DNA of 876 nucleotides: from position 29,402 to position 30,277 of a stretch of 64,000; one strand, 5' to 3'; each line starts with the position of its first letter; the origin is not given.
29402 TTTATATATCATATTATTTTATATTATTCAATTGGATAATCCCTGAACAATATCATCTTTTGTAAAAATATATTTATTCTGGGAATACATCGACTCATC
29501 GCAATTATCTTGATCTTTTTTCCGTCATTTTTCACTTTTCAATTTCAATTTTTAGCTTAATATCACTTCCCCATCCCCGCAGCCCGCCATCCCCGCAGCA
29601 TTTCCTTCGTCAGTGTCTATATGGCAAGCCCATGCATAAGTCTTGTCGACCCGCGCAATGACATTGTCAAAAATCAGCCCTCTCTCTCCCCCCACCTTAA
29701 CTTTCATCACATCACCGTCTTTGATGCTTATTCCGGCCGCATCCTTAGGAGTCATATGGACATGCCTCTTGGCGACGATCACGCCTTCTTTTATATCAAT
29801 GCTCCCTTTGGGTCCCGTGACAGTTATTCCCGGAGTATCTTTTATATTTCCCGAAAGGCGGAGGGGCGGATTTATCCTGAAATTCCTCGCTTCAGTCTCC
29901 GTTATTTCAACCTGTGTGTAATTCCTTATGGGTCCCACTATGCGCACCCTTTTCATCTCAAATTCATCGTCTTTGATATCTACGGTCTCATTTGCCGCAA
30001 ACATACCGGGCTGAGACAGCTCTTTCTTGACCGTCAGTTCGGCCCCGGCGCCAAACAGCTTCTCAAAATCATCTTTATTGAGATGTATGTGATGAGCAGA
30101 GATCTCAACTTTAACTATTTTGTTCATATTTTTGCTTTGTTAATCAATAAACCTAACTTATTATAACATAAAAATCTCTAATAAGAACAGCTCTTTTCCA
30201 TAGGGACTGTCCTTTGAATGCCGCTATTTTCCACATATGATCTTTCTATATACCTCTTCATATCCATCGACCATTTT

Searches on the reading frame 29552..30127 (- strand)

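Call 5: search_protein_families(library=pfam, proteins=[window:29552-30127:-], max_evalue=0.01)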
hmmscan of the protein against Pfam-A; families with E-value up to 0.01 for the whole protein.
window:29552-30127:- (191 aa): 1 family
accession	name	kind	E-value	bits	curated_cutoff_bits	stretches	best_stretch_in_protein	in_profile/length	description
PF06130.18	PTAC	-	1.1e-71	240.6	25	1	7-180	2-175/176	Phosphate propanoyltransferase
